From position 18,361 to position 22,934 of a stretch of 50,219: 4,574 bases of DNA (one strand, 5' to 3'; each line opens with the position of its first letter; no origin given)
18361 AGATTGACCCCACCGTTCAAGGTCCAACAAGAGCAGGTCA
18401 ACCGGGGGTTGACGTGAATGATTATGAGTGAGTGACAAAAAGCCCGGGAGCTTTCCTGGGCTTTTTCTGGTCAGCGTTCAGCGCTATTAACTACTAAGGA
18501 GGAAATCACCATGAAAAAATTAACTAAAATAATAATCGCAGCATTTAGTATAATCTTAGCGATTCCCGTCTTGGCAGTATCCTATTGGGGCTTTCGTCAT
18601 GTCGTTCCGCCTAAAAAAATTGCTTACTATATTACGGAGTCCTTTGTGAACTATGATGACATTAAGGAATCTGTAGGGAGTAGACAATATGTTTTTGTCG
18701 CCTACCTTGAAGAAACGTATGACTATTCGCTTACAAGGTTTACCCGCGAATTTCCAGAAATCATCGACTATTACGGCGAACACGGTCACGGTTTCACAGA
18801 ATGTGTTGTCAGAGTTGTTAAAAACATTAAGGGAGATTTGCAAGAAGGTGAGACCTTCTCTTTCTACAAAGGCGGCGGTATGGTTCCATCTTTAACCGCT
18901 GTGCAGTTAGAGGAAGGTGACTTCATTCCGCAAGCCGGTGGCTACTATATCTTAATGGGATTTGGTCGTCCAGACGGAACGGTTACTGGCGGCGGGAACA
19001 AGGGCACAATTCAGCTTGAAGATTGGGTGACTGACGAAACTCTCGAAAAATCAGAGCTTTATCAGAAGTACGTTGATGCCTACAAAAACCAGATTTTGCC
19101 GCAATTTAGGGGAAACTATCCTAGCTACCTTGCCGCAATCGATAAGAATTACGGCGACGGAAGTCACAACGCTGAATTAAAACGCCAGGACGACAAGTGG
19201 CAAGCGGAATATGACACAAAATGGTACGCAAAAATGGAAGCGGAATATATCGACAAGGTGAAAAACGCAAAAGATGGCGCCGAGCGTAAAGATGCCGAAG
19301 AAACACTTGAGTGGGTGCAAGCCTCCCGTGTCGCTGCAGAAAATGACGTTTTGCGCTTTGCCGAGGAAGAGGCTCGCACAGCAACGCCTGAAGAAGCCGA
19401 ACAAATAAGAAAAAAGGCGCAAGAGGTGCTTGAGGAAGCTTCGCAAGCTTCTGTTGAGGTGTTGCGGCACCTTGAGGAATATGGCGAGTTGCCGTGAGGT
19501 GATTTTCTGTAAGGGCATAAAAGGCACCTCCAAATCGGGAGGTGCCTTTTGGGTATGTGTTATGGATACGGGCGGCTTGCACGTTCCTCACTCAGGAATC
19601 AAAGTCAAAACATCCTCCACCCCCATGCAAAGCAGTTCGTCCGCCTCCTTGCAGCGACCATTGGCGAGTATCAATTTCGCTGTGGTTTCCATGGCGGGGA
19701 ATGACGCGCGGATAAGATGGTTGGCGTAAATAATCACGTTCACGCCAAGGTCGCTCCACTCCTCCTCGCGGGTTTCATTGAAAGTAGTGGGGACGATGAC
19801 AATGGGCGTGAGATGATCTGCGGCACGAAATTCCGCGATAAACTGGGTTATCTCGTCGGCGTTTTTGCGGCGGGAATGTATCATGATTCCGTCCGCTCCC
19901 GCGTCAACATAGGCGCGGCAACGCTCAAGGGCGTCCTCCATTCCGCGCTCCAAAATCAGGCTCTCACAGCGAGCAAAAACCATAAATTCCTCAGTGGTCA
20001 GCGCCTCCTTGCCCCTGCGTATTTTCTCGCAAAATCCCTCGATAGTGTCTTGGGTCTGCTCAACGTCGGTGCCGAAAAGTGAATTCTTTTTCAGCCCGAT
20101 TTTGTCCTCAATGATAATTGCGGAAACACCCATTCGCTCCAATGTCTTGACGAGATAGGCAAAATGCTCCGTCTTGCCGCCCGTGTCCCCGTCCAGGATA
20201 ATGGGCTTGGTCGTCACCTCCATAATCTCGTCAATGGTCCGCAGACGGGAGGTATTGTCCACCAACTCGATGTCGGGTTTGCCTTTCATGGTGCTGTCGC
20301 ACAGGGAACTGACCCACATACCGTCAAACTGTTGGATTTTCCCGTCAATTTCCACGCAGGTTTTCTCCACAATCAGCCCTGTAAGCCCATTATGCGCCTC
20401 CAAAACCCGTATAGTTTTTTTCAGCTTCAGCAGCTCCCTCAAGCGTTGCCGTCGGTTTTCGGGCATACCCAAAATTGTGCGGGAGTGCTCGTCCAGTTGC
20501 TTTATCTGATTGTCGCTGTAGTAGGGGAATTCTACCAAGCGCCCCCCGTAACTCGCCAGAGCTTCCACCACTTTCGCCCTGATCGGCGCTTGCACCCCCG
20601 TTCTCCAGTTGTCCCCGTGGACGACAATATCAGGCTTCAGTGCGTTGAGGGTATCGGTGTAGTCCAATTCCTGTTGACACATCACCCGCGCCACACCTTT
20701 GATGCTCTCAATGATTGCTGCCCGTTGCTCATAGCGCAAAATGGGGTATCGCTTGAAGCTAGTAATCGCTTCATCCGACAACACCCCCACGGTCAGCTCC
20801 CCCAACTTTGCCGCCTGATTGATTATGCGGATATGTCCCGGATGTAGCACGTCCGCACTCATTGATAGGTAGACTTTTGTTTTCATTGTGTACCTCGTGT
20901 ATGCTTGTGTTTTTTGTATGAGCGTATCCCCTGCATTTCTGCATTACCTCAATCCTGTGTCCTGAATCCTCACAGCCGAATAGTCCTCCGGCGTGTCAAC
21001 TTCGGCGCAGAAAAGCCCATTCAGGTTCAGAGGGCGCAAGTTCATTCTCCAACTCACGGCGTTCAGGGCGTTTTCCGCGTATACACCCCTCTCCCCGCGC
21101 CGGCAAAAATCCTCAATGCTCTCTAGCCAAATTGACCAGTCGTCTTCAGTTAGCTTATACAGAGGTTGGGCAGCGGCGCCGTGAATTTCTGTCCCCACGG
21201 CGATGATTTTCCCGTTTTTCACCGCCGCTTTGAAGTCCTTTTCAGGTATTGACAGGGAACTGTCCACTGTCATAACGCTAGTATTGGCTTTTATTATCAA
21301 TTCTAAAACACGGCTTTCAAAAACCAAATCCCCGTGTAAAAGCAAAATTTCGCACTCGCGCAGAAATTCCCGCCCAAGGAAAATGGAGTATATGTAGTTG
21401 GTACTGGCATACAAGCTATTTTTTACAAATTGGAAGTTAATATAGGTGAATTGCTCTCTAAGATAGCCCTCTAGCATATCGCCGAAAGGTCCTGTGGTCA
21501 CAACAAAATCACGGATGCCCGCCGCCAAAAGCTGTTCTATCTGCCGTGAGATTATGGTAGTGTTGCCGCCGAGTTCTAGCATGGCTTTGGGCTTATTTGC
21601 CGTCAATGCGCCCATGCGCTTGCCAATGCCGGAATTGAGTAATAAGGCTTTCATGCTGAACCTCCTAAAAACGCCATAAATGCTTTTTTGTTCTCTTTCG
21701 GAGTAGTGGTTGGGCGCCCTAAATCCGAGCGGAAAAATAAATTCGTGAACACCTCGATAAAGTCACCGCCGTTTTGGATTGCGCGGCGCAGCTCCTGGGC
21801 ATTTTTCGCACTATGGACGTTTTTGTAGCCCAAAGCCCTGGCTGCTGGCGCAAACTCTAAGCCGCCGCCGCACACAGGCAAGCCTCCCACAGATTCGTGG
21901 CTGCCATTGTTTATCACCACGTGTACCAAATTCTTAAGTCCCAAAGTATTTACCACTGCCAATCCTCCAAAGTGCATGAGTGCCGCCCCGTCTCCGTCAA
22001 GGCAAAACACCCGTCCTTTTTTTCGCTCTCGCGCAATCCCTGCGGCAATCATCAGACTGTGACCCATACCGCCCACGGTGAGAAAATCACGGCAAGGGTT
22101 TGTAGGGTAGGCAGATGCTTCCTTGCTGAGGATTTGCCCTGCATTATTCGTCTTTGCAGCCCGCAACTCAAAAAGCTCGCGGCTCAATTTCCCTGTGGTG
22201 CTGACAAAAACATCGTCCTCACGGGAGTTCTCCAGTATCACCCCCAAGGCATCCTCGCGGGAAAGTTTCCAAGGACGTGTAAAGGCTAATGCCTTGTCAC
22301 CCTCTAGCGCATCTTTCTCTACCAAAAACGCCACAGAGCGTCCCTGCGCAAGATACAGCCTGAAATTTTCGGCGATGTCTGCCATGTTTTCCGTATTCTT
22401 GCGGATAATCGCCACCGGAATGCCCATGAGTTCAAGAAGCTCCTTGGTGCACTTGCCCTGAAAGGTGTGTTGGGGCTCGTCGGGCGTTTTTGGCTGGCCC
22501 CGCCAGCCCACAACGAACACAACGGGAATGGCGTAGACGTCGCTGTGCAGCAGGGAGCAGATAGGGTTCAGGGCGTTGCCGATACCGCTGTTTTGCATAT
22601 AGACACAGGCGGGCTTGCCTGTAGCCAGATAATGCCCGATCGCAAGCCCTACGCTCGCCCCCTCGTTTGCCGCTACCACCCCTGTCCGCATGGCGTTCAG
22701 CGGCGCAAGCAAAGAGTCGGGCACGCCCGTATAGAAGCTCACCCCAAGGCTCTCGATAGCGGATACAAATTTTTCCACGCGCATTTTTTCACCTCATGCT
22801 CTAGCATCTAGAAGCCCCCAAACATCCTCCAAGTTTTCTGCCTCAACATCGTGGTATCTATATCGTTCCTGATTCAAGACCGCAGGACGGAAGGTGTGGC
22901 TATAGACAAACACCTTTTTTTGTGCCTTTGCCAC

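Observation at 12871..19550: Undescribed paralogous array: secreted lectin-metzincin proteases coupled to outward-facing membrane-anchored partner proteins, with extra orphan partners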

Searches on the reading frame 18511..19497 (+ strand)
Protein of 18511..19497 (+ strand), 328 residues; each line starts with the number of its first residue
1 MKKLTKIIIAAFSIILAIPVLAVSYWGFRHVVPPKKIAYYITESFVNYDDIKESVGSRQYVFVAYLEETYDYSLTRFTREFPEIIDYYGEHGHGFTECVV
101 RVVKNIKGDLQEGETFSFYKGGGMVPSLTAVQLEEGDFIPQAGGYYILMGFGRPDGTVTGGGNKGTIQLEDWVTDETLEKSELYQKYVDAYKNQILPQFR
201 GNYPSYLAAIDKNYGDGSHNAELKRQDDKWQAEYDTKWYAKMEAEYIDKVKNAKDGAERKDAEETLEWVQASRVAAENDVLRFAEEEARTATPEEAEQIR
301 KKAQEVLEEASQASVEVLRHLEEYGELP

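Call 3: search_protein_families(library=pfam, proteins=[window:18511-19497:+], max_evalue=1)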
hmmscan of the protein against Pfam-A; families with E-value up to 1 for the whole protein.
window:18511-19497:+ (328 aa): 2 families
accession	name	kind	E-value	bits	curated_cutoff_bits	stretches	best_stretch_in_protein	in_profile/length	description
PF19466.4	DUF6003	-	0.036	14.3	35.4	1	266-299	36-69/140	Family of unknown function (DUF6003)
PF17042.10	NBD_C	-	0.56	11.1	28.3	1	217-321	5-104/168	Nucleotide-binding C-terminal domain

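Call 4: search_protein_families(library=ncbifam, proteins=[window:18511-19497:+], max_evalue=1)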
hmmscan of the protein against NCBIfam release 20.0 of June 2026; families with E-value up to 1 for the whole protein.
window:18511-19497:+ (328 aa): 1 family
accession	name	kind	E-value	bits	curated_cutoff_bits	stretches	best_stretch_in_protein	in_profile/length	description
NF033218.1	anchor_AmaP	equivalog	0.34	10.7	55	1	1-40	1-31/166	alkaline shock response membrane anchor protein AmaP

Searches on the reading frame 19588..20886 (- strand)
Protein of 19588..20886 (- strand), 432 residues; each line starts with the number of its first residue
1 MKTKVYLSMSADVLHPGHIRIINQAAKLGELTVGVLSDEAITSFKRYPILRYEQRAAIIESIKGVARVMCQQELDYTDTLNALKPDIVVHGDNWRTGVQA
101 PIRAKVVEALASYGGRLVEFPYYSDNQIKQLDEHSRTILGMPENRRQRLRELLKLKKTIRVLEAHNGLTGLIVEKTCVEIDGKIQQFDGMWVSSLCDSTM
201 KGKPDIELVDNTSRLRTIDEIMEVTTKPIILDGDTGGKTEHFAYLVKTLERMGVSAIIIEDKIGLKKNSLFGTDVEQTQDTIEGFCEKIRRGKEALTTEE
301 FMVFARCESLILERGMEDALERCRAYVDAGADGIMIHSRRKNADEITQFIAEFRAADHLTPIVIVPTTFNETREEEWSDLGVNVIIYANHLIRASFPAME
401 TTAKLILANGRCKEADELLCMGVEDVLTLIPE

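Call 100: search_protein_families(library=pfam, proteins=[window:19588-20886:-], max_evalue=0.00001)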
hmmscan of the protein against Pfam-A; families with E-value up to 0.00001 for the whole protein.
window:19588-20886:- (432 aa): 2 families
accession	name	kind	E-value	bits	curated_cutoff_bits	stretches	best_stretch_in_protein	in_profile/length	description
PF13714.12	PEP_mutase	-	1.6e-55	188.8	31.5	1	149-406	1-239/240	Phosphoenolpyruvate phosphomutase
PF01467.32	CTP_transf_like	-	8.8e-13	49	21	1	12-96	7-92/133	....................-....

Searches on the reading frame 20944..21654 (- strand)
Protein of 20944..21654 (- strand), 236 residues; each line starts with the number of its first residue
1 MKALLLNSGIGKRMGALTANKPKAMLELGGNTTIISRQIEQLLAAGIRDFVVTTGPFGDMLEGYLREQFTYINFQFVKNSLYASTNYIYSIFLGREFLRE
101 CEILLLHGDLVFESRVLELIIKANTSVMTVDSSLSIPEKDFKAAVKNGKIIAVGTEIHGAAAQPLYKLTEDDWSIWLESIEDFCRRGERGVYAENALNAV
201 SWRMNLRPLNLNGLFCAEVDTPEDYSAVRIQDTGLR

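Call 100: search_protein_families(library=pfam, proteins=[window:20944-21654:-], max_evalue=0.00001)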
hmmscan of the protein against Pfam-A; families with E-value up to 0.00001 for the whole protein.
window:20944-21654:- (236 aa): 2 families
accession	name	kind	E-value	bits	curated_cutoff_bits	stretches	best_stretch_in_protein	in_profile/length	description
PF00483.29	NTP_transferase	-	3.6e-09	37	21.2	1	2-126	1-127/245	Nucleotidyl transferase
PF12804.13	NTP_transf_3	-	2.8e-08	34.6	27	1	3-123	1-110/160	MobA-like NTP transferase domain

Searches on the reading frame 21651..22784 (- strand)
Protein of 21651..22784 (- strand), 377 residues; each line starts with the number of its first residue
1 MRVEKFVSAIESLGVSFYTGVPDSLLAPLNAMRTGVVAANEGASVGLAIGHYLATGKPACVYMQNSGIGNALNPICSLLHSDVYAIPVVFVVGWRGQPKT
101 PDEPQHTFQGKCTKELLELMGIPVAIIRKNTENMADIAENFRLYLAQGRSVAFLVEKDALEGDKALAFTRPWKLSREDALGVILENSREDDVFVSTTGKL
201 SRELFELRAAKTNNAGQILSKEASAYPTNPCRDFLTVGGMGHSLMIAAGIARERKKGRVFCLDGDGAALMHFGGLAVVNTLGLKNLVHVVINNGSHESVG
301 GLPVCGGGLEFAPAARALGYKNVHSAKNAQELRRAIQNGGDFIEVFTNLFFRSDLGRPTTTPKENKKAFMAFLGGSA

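Call 100: search_protein_families(library=pfam, proteins=[window:21651-22784:-], max_evalue=0.00001)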
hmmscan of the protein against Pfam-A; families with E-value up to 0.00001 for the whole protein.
window:21651-22784:- (377 aa): 2 families
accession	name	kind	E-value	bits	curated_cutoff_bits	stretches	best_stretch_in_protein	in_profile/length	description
PF02776.23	TPP_enzyme_N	-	1.1e-12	48.2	26.8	1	6-112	7-114/119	Thiamine pyrophosphate enzyme, N-terminal TPP binding domain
PF02775.26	TPP_enzyme_C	-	1.3e-11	45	21.9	1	223-337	10-138/151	Thiamine pyrophosphate enzyme, C-terminal TPP binding domain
